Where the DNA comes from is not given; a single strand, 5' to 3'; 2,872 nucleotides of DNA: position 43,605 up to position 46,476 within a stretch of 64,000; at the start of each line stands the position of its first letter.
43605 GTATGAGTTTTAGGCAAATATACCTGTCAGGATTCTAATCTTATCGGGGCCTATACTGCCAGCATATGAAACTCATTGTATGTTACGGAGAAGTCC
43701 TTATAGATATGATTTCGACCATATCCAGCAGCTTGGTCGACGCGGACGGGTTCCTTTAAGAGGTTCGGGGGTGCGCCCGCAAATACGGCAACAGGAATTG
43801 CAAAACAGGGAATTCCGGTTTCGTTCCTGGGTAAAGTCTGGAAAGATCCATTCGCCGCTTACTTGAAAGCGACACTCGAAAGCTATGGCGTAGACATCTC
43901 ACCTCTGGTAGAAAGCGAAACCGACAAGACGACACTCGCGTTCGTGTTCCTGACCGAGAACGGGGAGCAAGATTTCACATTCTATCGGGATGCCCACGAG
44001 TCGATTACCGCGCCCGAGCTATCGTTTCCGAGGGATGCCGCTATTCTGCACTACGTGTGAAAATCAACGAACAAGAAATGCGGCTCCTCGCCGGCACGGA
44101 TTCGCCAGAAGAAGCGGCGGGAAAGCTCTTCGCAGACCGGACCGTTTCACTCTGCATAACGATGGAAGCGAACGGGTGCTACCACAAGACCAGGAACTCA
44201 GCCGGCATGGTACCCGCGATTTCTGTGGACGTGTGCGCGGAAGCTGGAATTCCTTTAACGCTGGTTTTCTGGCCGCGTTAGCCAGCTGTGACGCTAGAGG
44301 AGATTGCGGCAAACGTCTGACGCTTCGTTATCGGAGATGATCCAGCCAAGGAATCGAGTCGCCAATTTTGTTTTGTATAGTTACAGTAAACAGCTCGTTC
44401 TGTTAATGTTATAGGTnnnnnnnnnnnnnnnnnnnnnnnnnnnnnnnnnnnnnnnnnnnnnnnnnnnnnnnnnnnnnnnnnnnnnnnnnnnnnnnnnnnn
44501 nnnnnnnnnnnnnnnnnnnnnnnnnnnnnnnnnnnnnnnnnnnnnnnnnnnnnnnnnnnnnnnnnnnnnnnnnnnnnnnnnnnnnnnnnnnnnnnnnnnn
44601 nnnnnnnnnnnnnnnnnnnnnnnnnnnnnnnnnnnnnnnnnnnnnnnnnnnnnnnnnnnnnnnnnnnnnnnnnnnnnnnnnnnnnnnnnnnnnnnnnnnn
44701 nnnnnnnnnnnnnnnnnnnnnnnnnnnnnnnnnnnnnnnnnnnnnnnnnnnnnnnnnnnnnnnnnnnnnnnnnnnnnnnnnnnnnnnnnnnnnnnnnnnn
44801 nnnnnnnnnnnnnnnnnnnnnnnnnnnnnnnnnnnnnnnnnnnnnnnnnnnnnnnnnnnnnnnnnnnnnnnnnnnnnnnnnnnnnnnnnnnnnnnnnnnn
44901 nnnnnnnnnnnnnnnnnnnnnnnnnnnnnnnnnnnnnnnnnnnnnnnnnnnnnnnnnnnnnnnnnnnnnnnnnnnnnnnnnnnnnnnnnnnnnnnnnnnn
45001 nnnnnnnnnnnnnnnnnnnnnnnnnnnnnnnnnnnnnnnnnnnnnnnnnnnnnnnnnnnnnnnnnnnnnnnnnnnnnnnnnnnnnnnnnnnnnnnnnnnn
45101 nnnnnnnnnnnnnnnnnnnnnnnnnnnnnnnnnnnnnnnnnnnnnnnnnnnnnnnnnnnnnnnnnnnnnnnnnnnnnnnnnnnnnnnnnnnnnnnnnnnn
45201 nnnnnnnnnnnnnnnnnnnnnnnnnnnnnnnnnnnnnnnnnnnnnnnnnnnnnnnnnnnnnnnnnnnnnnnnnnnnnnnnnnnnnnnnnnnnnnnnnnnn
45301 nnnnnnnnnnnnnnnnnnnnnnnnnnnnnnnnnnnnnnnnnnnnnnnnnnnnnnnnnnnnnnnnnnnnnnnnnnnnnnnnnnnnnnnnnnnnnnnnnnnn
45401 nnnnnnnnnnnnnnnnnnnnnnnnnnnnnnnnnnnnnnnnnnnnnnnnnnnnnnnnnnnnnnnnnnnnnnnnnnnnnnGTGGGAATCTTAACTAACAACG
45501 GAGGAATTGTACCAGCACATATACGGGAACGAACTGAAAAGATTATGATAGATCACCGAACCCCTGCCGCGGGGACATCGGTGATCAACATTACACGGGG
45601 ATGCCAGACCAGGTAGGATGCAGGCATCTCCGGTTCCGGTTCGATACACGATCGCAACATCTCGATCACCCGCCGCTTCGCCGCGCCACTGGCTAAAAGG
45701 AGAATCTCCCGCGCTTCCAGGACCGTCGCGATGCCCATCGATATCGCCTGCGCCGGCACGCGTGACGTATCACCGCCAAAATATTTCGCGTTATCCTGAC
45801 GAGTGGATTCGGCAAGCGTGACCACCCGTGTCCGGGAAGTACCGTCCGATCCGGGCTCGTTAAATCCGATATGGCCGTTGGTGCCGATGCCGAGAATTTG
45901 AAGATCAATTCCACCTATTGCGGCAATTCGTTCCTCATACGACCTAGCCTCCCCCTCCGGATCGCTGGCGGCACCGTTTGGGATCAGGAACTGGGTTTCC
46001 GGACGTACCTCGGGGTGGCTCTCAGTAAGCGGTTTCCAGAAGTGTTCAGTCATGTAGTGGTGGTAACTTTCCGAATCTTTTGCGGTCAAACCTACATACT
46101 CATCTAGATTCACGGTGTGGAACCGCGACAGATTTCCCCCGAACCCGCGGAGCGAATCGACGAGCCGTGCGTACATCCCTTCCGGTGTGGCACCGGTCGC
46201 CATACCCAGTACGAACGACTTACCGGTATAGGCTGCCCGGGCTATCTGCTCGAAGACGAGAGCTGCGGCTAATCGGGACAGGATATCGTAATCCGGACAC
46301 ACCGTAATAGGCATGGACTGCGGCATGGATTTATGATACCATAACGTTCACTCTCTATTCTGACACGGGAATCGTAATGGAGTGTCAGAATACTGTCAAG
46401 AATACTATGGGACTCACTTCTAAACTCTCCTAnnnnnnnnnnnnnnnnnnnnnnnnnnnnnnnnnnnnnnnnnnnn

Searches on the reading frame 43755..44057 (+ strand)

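Call 70: search_protein_families(library=pfam, max_evalue=0.01, proteins=[window:43755-44057:+])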
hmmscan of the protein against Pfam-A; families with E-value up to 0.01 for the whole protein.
seq(101 aa): 1 family
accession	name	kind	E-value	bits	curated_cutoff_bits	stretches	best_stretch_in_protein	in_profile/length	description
PF00294.29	PfkB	-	5.9e-20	72.2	25.8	1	2-92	33-123/302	pfkB family carbohydrate kinase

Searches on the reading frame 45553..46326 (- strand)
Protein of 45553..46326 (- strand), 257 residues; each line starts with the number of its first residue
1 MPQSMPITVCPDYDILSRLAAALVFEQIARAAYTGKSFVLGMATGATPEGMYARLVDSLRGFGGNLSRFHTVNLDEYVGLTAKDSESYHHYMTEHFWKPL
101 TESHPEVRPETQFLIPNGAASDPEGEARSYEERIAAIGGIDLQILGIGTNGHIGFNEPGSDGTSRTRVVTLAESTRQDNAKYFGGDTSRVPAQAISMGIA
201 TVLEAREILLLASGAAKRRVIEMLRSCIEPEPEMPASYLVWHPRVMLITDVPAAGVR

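Call 23: search_protein_families(library=pfam, max_evalue=0.001, proteins=[window:45553-46326:-])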
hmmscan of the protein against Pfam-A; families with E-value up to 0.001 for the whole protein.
window:45553-46326:- (257 aa): 1 family
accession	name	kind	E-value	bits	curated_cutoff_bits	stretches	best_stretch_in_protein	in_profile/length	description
PF01182.26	Glucosamine_iso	-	3e-19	70.2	27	1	14-239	4-216/225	Glucosamine-6-phosphate isomerases/6-phosphogluconolactonase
